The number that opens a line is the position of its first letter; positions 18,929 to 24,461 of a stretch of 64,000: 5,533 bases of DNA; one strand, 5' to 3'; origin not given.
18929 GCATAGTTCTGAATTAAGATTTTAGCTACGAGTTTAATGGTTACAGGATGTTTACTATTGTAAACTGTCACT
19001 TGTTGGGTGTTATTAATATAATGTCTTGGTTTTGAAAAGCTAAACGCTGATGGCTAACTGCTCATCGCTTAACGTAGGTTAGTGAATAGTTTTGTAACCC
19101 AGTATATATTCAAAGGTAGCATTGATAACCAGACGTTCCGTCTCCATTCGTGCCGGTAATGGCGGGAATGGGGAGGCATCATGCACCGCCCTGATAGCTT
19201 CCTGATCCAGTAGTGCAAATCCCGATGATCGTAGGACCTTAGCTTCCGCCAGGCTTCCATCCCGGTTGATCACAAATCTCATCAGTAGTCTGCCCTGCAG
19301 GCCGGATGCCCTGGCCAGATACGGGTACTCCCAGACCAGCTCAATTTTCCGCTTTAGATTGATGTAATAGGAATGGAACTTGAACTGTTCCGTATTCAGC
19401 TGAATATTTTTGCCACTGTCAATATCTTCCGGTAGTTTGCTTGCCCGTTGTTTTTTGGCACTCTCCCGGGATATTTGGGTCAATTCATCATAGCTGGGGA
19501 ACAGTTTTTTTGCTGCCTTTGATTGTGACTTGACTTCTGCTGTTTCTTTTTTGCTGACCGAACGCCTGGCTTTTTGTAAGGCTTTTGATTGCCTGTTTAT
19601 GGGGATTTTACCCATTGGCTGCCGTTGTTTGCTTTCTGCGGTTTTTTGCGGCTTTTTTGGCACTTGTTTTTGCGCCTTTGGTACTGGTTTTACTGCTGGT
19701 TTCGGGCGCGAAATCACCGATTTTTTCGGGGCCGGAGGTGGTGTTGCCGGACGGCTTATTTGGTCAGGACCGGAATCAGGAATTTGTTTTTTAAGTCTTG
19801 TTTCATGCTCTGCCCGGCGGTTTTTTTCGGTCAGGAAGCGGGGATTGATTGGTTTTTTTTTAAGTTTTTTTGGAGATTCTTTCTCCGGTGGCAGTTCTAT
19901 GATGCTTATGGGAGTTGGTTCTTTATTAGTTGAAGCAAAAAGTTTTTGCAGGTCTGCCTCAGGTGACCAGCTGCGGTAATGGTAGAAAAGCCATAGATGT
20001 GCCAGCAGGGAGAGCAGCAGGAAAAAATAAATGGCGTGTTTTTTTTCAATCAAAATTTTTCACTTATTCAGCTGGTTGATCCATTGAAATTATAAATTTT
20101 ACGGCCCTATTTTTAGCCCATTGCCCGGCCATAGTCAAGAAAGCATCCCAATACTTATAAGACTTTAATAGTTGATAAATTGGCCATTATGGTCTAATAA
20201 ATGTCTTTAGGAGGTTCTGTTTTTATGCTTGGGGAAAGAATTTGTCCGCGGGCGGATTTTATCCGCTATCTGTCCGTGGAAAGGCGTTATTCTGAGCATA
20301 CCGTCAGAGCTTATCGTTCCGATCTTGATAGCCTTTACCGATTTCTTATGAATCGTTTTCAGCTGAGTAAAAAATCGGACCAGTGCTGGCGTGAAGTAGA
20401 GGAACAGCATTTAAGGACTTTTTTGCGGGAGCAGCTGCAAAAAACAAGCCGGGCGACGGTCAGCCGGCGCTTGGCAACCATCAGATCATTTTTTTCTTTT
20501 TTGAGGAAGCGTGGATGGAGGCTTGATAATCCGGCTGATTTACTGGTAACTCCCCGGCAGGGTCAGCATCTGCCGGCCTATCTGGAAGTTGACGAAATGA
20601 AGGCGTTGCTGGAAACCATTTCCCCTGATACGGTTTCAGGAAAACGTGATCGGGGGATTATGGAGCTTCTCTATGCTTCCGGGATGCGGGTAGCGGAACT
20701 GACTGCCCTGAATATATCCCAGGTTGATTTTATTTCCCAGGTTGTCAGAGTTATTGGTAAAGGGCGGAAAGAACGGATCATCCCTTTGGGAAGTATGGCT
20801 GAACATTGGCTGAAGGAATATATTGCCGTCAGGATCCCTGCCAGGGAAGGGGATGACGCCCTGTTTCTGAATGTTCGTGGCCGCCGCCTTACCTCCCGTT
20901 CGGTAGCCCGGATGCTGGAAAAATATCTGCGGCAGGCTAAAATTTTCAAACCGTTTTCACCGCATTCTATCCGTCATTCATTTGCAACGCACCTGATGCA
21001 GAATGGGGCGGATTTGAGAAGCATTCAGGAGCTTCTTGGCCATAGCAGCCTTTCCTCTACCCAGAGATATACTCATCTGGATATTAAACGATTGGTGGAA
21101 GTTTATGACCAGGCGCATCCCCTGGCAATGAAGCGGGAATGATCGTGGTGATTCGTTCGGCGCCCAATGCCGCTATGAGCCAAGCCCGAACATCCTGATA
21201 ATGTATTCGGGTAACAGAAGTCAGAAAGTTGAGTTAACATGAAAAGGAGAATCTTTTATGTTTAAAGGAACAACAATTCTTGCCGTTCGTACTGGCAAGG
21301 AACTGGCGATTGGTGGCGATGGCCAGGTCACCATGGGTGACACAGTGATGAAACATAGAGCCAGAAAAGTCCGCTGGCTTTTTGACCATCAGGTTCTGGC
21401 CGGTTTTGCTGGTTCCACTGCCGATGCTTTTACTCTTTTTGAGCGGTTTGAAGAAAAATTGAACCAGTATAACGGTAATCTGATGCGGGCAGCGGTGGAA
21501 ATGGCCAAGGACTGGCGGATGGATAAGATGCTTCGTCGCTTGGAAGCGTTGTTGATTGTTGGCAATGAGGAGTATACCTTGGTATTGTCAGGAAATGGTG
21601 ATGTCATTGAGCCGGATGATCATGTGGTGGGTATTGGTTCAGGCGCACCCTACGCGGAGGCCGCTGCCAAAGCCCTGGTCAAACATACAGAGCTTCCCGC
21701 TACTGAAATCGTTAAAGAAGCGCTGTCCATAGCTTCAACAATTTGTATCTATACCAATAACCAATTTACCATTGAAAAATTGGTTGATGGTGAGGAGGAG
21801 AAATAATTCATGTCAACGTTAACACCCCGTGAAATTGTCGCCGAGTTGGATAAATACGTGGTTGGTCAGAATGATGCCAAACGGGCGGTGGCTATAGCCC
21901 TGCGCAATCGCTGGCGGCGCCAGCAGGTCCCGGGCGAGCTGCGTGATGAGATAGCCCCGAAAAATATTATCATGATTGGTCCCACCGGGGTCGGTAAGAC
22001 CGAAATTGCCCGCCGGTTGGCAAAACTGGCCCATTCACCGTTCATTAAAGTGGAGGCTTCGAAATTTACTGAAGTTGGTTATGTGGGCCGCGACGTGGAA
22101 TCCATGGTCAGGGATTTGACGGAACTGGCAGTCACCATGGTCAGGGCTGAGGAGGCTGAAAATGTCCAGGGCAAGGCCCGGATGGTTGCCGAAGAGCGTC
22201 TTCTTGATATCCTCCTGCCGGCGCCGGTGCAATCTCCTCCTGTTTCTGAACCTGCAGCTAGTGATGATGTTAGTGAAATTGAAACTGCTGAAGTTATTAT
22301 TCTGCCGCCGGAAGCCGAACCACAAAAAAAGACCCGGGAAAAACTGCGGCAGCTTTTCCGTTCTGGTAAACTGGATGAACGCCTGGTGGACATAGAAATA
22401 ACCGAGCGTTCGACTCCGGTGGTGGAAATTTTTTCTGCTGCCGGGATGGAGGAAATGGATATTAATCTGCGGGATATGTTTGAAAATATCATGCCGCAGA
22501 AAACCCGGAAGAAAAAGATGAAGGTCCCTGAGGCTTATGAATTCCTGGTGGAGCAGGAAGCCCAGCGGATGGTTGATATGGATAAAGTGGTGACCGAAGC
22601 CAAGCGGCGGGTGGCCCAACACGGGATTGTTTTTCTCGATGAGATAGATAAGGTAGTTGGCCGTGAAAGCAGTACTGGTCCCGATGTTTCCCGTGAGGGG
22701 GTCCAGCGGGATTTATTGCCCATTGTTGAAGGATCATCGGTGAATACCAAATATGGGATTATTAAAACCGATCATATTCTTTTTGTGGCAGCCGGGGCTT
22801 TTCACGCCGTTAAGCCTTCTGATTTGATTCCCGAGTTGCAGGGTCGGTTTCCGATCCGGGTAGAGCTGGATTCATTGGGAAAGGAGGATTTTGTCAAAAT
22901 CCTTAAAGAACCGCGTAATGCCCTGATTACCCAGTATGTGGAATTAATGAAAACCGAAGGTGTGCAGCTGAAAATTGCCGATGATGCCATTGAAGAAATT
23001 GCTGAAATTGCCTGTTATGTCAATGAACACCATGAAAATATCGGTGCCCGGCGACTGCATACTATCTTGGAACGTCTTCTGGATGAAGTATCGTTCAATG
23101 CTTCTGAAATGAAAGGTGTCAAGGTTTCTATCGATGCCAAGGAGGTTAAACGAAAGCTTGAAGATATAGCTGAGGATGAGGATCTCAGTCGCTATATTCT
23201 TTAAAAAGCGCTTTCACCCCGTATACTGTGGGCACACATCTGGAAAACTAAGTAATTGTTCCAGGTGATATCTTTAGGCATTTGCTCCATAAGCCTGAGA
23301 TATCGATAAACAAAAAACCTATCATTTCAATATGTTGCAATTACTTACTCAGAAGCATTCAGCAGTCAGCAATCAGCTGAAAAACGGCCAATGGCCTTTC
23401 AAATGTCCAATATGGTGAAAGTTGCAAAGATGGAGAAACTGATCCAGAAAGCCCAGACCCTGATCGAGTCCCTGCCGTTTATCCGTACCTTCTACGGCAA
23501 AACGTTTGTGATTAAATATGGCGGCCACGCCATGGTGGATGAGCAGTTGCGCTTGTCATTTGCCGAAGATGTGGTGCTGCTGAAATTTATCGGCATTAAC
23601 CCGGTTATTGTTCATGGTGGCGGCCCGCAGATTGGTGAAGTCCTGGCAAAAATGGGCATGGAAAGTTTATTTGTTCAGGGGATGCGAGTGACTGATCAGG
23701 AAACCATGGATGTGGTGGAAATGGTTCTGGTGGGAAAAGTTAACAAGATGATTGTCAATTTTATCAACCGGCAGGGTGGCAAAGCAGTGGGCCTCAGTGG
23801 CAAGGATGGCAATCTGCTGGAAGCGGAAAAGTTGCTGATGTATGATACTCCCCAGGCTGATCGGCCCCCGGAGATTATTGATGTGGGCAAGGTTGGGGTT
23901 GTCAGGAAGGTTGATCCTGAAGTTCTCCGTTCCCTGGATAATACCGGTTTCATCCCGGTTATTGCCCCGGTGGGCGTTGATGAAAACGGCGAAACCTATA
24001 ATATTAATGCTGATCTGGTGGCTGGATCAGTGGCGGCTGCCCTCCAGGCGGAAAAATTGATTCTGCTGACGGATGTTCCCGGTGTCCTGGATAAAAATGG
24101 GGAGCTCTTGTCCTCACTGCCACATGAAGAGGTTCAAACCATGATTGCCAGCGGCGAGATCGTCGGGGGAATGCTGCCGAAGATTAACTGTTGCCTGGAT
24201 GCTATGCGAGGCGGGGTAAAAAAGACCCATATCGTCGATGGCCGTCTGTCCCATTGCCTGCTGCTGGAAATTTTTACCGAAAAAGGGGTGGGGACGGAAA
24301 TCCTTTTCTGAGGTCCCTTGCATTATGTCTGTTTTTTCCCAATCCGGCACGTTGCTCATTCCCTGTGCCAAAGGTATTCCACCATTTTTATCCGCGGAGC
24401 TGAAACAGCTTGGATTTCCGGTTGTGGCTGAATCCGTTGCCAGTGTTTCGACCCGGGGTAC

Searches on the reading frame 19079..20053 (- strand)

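Call 35: search_protein_families(library=pfam, proteins=[window:19079-20053:-], max_evalue=0.0001)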
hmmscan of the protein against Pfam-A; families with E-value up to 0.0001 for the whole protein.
window:19079-20053:- (324 aa): 2 families
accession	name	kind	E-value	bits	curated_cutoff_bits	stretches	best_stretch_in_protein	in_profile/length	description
PF03544.19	TonB_C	-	1.5e-15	57.8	24.6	1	242-317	4-78/79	Gram-negative bacterial TonB protein C-terminal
PF13103.11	TonB_2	-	9.8e-11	42.1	22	1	228-314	3-85/85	TonB C terminal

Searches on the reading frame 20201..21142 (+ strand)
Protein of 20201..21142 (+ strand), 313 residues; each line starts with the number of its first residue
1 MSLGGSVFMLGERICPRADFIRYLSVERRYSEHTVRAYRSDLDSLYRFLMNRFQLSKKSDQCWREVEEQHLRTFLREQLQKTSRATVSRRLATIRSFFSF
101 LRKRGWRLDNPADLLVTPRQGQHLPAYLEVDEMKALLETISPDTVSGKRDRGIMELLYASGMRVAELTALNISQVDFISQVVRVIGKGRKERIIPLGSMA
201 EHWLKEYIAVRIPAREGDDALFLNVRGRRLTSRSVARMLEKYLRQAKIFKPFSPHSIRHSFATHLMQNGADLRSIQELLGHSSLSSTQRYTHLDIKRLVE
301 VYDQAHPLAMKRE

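Call 35: search_protein_families(library=pfam, proteins=[window:20201-21142:+], max_evalue=0.0001)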
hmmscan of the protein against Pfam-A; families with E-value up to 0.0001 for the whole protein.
window:20201-21142:+ (313 aa): 3 families
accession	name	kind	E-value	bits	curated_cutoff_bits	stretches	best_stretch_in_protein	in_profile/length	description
PF00589.27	Phage_integrase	-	6.7e-50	169.7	27.1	1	127-294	2-169/172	Phage integrase family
PF02899.23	Phage_int_SAM_1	-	4.4e-18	65.8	22.3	1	19-105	3-83/83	Phage integrase, N-terminal SAM-like domain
PF13495.12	Phage_int_SAM_4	-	1.6e-05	25.6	27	0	19-106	4-83/85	Phage integrase, N-terminal SAM-like domain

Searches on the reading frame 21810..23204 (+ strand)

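Call 35: search_protein_families(library=pfam, proteins=[window:21810-23204:+], max_evalue=0.0001)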
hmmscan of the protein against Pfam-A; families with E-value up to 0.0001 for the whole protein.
window:21810-23204:+ (464 aa): 6 families
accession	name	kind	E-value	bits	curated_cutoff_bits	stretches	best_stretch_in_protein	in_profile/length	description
PF07724.20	AAA_2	-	4.4e-33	115.1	27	2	211-350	14-166/166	AAA domain (Cdc48 subfamily)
PF00004.35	AAA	-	1.9e-17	64.3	21.2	2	250-354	39-130/131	ATPase family associated with various cellular activities (AAA)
PF07728.20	AAA_5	-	1.1e-06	29.1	22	0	52-88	1-38/139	AAA domain (dynein-related subfamily)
PF13401.12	AAA_22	-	1.1e-05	26.2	27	0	52-97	7-55/130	AAA domain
PF01078.27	Mg_chelatase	-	3.1e-05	23.9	20.3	0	51-74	23-46/207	Magnesium chelatase, subunit ChlI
PF13521.12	AAA_28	-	6.8e-05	23.6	27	0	53-207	2-156/164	AAA domain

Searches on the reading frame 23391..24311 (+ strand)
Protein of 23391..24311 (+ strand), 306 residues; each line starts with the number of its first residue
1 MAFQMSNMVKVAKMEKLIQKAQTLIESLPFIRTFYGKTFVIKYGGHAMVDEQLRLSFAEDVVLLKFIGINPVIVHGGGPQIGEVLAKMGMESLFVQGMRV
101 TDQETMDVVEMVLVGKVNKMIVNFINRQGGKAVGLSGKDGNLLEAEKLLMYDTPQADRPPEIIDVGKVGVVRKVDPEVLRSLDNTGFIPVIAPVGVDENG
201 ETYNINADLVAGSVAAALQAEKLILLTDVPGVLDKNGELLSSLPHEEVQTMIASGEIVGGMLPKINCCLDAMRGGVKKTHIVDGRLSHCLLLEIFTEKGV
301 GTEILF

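Call 35: search_protein_families(library=pfam, proteins=[window:23391-24311:+], max_evalue=0.0001)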
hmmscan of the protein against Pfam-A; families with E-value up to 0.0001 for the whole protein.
window:23391-24311:+ (306 aa): 1 family
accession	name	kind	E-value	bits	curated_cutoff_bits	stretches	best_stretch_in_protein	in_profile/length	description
PF00696.33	AA_kinase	-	2.9e-50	171.6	24.9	1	37-283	1-234/234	Amino acid kinase family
